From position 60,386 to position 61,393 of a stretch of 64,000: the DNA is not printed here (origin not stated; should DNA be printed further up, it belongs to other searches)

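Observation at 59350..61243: TlpA-like oxidoreductase followed by two paralogous LpoB/CsgG-fold lipoproteins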

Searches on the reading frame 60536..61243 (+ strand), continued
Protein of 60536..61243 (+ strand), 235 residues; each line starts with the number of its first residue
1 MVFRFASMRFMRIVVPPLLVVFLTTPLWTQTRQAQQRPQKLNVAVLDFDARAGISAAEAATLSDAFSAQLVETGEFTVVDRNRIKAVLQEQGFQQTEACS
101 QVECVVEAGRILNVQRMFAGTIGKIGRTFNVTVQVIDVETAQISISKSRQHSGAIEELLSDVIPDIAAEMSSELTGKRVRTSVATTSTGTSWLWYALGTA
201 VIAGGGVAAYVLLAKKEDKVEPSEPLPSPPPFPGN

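Call 35: search_protein_families(library=pfam, proteins=[L004:8613-13670:+, L029:8809-15159:+, L036:1180-6384:+, L054:3145-6342:+, L065:5820-9719:+, L075:4954-7683:+, L043:3106-6060:+], max_evalue=0.0001)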
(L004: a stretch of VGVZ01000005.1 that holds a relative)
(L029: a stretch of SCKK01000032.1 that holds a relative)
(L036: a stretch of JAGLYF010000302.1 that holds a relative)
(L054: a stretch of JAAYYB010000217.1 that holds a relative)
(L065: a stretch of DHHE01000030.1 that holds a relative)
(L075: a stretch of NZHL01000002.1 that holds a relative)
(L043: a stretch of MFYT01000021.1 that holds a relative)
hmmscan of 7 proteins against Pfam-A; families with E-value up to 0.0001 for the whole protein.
L004:8613-13670:+ (1685 aa): 3 families
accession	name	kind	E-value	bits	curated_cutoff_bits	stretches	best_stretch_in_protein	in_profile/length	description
PF14870.12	PSII_BNR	-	3.4e-26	92.6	27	3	714-801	5-95/303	Photosynthesis system II assembly factor YCF48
PF15902.12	Sortilin-Vps10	-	5.4e-08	32.5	33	0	789-860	2-78/446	Sortilin, neurotensin receptor 3,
PF18962.6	Por_Secre_tail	-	6e-06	26.9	27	1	1598-1665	2-63/75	Secretion system C-terminal sorting domain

L029:8809-15159:+ (2116 aa): 5 families
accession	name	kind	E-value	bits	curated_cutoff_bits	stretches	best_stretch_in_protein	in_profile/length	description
PF01839.29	FG-GAP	-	8.3e-42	140.9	22.1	6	333-371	1-37/37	FG-GAP repeat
PF14312.12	FG-GAP_2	-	8.3e-25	87.2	23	1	53-94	14-48/49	FG-GAP repeat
PF13385.13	Laminin_G_3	-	9.2e-13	49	27.6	1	801-935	3-145/151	Concanavalin A-like lectin/glucanases superfamily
PF13517.12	FG-GAP_3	-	2.9e-08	34.6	26.9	0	342-422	1-61/61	FG-GAP-like repeat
PF13860.13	FlgD_ig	-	3.8e-05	24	27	0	2041-2097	18-74/79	FlgD Ig-like domain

L036:1180-6384:+ (1734 aa): 6 families
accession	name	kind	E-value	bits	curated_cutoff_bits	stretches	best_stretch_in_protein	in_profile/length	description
PF13517.12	FG-GAP_3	-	1.6e-56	189.1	26.9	6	810-873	1-61/61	FG-GAP-like repeat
PF15902.12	Sortilin-Vps10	-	1.1e-21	77.6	33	0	197-255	3-63/446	Sortilin, neurotensin receptor 3,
PF01839.29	FG-GAP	-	8.5e-16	57.9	22.1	0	964-993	6-30/37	FG-GAP repeat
PF07593.17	UnbV_ASPIC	-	3.9e-14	52.7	23.4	1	1116-1182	1-62/68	ASPIC and UnbV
PF07494.17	Reg_prop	-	2.9e-07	30.3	20.4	0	121-144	1-23/24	Two component regulator propeller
PF13860.13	FlgD_ig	-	3.9e-07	30.4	27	1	1659-1722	13-77/79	FlgD Ig-like domain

L054:3145-6342:+ (1065 aa): 2 families
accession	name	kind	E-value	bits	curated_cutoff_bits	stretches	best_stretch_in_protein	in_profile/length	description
PF09479.16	Flg_new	-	1.2e-44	150.6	27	6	534-605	1-64/65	Listeria-Bacteroides repeat domain (List_Bact_rpt)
PF09603.15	Fib_succ_major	-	1.3e-33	117.3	33.9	1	857-1062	1-187/187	Fibrobacter succinogenes major domain (Fib_succ_major)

L065:5820-9719:+ (1299 aa): 2 families
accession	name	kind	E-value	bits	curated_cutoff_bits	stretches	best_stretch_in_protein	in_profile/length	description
PF13860.13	FlgD_ig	-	9.7e-10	38.7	27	1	1236-1287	25-76/79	FlgD Ig-like domain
PF13205.12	Big_5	-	2.4e-05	25.5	23.6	1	651-746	1-104/105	Bacterial Ig-like domain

L075:4954-7683:+ (909 aa): 0 families

L043:3106-6060:+ (984 aa): 2 families
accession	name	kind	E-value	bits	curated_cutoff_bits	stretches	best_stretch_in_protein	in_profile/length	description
PF09136.16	Glucodextran_B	-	8.4e-20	70.9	27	2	243-309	9-77/83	Glucodextranase, domain B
PF00041.27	fn3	-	2.1e-07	31.5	25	1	135-213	2-75/84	Fibronectin type III domain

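Call 36: search_protein_families(library=ncbifam, proteins=[L001:4833-14300:+, L004:8613-13670:+, L029:8809-15159:+, L054:3145-6342:+, L065:5820-9719:+], max_evalue=0.0001)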
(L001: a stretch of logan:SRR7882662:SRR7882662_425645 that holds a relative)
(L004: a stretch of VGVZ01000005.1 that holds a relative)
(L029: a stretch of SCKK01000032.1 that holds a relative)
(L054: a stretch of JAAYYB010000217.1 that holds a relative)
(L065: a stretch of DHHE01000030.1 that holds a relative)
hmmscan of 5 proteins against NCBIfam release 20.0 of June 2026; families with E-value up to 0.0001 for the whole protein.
L001:4833-14300:+ (3155 aa): 4 families
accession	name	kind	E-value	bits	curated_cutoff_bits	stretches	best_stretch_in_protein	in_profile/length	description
NF010237.0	PRK13684.1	equivalog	5.8e-58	196.5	326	6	1962-2087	47-176/334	photosynthesis system II assembly factor Ycf48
NF045728.1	glycosyl_F510_1955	equivalog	7.9e-20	71.2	175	2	1481-1614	75-211/246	F510_1955 family glycosylhydrolase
NF041611.1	exoglucan_CbhB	equivalog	6.2e-18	64.2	1950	2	2187-2367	696-874/997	exoglucanase CbhB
NF052323.1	T9SSA_dep_M6i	equivalog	4e-12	44.9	600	1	3033-3145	927-1033/1043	T9SS-dependent M6-like inactivated metalloprotease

L004:8613-13670:+ (1685 aa): 5 families
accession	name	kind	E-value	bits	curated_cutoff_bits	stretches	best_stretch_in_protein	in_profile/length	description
NF010237.0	PRK13684.1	equivalog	3.5e-29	101.9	326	3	713-853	32-176/334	photosynthesis system II assembly factor Ycf48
NF045728.1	glycosyl_F510_1955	equivalog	1.6e-16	60.3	175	3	745-847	110-216/246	F510_1955 family glycosylhydrolase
TIGR04183.1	Por_Secre_tail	domain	2e-06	27.7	23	1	1598-1671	2-65/72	T9SS type A sorting domain-containing protein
NF052323.1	T9SSA_dep_M6i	equivalog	3.8e-06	25.1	600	1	1597-1666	960-1026/1043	T9SS-dependent M6-like inactivated metalloprotease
NF033707.1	T9SS_sortase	equivalog_domain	1.2e-05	23.2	420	1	1595-1683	999-1094/1095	type IX secretion system sortase PorU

L029:8809-15159:+ (2116 aa): 2 families
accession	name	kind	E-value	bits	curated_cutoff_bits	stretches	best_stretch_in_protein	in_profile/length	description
NF033707.1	T9SS_sortase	equivalog_domain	2e-09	35.7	420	1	2024-2115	999-1095/1095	type IX secretion system sortase PorU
TIGR04183.1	Por_Secre_tail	domain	8.5e-05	22.5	23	0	2028-2100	3-62/72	T9SS type A sorting domain-containing protein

L054:3145-6342:+ (1065 aa): 4 families
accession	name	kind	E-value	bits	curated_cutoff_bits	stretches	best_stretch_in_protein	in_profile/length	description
NF033188.1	internalin_H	exception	1.2e-66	225.5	1050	6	626-740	356-462/548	InlH/InlC2 family class 1 internalin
NF033189.1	internalin_A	exception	2.8e-49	168.1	1600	4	245-430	517-686/799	class 1 internalin InlA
TIGR02543.1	List_Bact_rpt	repeat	2e-23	82.5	20.95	0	486-533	1-44/44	TIGR02543 family repeat protein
TIGR02145.1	Fib_succ_major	domain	6.4e-23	82.3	41.65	1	850-1063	7-176/176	FISUMP domain-containing protein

L065:5820-9719:+ (1299 aa): 4 families
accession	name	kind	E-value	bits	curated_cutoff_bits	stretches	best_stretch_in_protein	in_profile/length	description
TIGR04183.1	Por_Secre_tail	domain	3e-06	27.1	23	1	1217-1295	3-69/72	T9SS type A sorting domain-containing protein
TIGR04275.1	beta_prop_Msarc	repeat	4.8e-06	26.2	85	0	217-231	21-35/40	beta-propeller repeat protein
NF005176.1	PRK06655.1-1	equivalog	1.3e-05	25.2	230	1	1236-1294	99-157/197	flagellar hook assembly protein FlgD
NF033707.1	T9SS_sortase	equivalog_domain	2.1e-05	22.3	420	1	1217-1288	1003-1079/1095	type IX secretion system sortase PorU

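Call 38: search_protein_representatives(alignment_id=A1)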
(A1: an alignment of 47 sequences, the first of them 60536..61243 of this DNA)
Query: 47 sequences, 232 profile positions. Proteins with E-value up to 0.001 (for the whole library): 16353; up to 1e-10: 7082; up to 1e-30: 720. The best 150 are listed.
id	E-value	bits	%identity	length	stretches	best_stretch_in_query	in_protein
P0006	5.8e-144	493.7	-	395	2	36-232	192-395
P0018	1.2e-99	348.6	-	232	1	1-232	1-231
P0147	9.2e-88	309.8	-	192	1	45-232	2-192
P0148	1.8e-79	282.6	-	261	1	14-181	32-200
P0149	1.0e-73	263.8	-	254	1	1-180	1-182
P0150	1.4e-73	263.4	-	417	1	16-181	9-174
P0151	3.8e-73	261.9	-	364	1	10-182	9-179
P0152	1.0e-71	257.3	-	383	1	10-188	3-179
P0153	1.0e-68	247.4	-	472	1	40-232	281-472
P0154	9.5e-65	234.4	-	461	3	37-165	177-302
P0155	8.6e-62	224.8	-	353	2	40-216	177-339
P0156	4.0e-61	222.6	-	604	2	33-182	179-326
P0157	1.6e-60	220.6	-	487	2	33-163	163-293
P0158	2.1e-60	220.3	-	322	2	39-170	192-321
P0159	3.9e-59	216.1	-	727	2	34-174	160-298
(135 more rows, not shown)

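Call 47: search_solved_structures(query=A1, max_evalue=1, show_alignments=2)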
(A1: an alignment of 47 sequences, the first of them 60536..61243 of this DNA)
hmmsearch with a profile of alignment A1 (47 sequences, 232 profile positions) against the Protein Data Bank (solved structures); distinct sequences matched with E-value up to 1: 0.

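Call 50: search_protein_families(library=ncbifam, alignment_id=A3, max_evalue=0.01)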
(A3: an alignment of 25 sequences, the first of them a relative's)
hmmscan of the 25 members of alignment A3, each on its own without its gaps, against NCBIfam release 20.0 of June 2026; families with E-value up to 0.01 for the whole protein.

A. member 1, L001:13938-14297:+ (120 aa): 4 families
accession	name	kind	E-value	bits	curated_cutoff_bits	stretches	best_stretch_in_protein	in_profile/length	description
NF052323.1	T9SSA_dep_M6i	equivalog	1.4e-08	33.2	600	1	33-111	960-1034/1043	T9SS-dependent M6-like inactivated metalloprotease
NF033707.1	T9SS_sortase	equivalog_domain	2.1e-08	32.3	420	1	30-118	998-1094/1095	type IX secretion system sortase PorU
TIGR04183.1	Por_Secre_tail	domain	1.7e-07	31.1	23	1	34-104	2-62/72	T9SS type A sorting domain-containing protein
NF038113.1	T9SSA_dep_M36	equivalog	0.00089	17.5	885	1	29-105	791-860/869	T9SS-dependent M36 family metallopeptidase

B. families by the number of members that match (of 25 scanned): 17 families
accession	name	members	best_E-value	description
TIGR04183.1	Por_Secre_tail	19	1.9e-12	T9SS type A sorting domain-containing protein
NF033707.1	T9SS_sortase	19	1.5e-11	type IX secretion system sortase PorU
NF052323.1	T9SSA_dep_M6i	19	5.7e-11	T9SS-dependent M6-like inactivated metalloprotease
NF038113.1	T9SSA_dep_M36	13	2.1e-07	T9SS-dependent M36 family metallopeptidase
NF005176.1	PRK06655.1-1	9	5e-08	flagellar hook assembly protein FlgD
NF052228.1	T9SS_PorZ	7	1.4e-08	type IX secretion system anionic LPS delivery protein PorZ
NF009276.0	PRK12633.1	7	2.7e-06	flagellar basal body rod modification protein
NF009453.0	PRK12813.1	6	0.00033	flagellar basal body rod modification protein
NF009452.0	PRK12812.1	5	1.8e-05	flagellar basal body rod modification protein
NF009277.0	PRK12634.1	4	8.1e-05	flagellar basal body rod modification protein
NF053608.1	Lsa66_OmpA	2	5.6e-05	fibronectin-binding adhesin Lsa66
TIGR02145.1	Fib_succ_major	1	5.9e-07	FISUMP domain-containing protein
NF045522.1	MXAN_2561_fam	1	4e-06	MXAN_2561 family MXYO-CTERM-anchored protein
TIGR03866.1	PQQ_ABC_repeats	1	0.00029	PQQ-dependent catabolism-associated beta-propeller protein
NF004496.1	PRK05842.1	1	0.00084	flagellar hook assembly protein FlgD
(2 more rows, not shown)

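Call 57: search_protein_families(library=pfam, proteins=[L037:5306-6415:+, L037:6422-7264:+, L044:5103-6224:+, L010:14074-16584:+, L063:194-1483:+], max_evalue=1)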
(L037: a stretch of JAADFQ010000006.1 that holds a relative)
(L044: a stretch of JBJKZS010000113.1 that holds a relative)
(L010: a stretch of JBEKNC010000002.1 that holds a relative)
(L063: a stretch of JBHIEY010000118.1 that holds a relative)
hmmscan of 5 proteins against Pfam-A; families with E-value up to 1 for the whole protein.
L037:5306-6415:+ (370 aa): 2 families
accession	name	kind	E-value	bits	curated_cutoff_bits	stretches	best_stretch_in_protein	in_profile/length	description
PF17680.6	FlgO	-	0.002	18.4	22.6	1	148-237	43-120/130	FlgO protein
PF09420.15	Nop16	-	0.2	12.1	25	1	223-280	95-156/210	Ribosome biogenesis protein Nop16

L037:6422-7264:+ (281 aa): 1 family
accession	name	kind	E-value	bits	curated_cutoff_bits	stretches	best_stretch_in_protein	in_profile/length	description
PF02169.21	LPP20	-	0.01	16.7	25.9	1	50-127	14-95/97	LPP20 lipoprotein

L044:5103-6224:+ (374 aa): 3 families
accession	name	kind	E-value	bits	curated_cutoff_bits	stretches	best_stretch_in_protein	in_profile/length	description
PF17680.6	FlgO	-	0.02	15.2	22.6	1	148-240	43-119/130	FlgO protein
PF19672.4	DUF6175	-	0.024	14.2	23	1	135-231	37-140/293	Family of unknown function (DUF6175)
PF22268.1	DUF6954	-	0.052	13.6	27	1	1-29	1-29/58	Family of unknown function (DUF6954)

L010:14074-16584:+ (837 aa): 14 families
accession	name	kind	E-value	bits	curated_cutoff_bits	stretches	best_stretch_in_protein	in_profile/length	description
PF07719.23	TPR_2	-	4.9e-06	26.7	27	1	682-711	5-34/34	Tetratricopeptide repeat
PF00515.34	TPR_1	-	7.3e-05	22.9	27.8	1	680-711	3-34/34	Tetratricopeptide repeat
PF13414.12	TPR_11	-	0.00061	19.9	26.8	1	685-726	1-42/42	TPR repeat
PF13424.12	TPR_12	-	0.00076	20.1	30.1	1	680-739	5-72/77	Tetratricopeptide repeat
PF13432.12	TPR_16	-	0.0031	18.4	32.7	1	696-742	15-61/65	Tetratricopeptide repeat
PF01841.26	Transglut_core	-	0.0094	16.7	23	1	448-515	16-75/108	Transglutaminase-like superfamily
PF13176.12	TPR_7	-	0.017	15.7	27.9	1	684-713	5-34/36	Tetratricopeptide repeat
PF07705.17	CARDB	-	0.038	14.6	22.7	1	291-384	6-97/101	CARDB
PF13428.12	TPR_14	-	0.06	14.5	23.5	0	683-717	6-40/44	Tetratricopeptide repeat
PF14559.12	TPR_19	-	0.071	13.9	25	0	692-738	5-51/68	Tetratricopeptide repeat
PF13181.12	TPR_8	-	0.095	13.4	25.7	0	683-710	6-33/34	Tetratricopeptide repeat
PF23914.1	TPR_CcmH_CycH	-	0.1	12.8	42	1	683-737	55-109/158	Cytochrome c-type biogenesis protein H TPR domain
PF13431.12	TPR_17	-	0.27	12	24.4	0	700-731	1-32/34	Tetratricopeptide repeat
PF13174.12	TPR_6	-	0.44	11.8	26.3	0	715-742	3-30/33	Tetratricopeptide repeat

L063:194-1483:+ (430 aa): 2 families
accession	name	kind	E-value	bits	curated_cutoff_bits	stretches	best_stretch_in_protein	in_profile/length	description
PF17680.6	FlgO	-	0.0006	20.1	22.6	1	205-296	44-120/130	FlgO protein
PF03783.19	CsgG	-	0.015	15.1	20.8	1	213-321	52-170/210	Curli production assembly/transport component CsgG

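Call 68: find_homologous_proteins(query=L034:1773-2585:+, max_evalue=0.00001)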
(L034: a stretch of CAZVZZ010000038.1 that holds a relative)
Query L034:1773-2585:+ (270 aa): 580 proteins with E <= 0.00001 among 4348 candidates; the best 120 are listed.
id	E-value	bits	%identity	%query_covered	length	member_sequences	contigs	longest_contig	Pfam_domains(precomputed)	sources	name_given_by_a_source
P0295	9.0e-167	571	99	99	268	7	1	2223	PF08308.18,PF13036.12,PF03783.21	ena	-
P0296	1.0e-136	472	83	99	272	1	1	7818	PF08308.18,PF03783.21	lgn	-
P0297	1.3e-133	462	83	98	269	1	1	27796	PF08308.18,PF03783.21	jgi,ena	-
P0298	5.4e-129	447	79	99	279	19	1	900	PF08308.18,PF03783.21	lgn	-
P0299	5.3e-125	434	75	96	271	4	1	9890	PF08308.18,PF03783.21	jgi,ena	-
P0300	6.0e-122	424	77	91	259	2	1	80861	PF08308.18,PF03783.21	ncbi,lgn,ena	-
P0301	1.1e-121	423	73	96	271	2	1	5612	PF08308.18,PF03783.21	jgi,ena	-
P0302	2.6e-88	314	58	94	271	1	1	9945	PF08308.18,PF03783.21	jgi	jgi:hypothetical protein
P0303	3.4e-79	284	54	99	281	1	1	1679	PF08308.18,PF03783.21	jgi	jgi:TolB-like protein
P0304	1.7e-61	226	48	87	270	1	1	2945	PF08308.18,PF13036.12,PF03783.21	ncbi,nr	ncbi:MAG: PEGA domain-containing protein, partial [candidate division KSB1 bacterium]|nr:PEGA domain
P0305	3.6e-59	218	45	49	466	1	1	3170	PF13036.12,PF03783.21,PF18935.6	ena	-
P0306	4.0e-59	218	45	49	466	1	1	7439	PF13036.12,PF03783.21,PF18935.6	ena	-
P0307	4.3e-59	218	50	48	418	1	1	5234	PF13036.12,PF03783.21,PF11684.14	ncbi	ncbi:MAG: CsgG/HfaB family protein, partial [Candidatus Neomarinimicrobiota bacterium]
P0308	4.4e-59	218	45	49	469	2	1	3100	PF13036.12,PF03783.21,PF11684.14,PF18935.6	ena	-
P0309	9.9e-59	217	44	49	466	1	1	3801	PF13036.12,PF03783.21,PF18935.6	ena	-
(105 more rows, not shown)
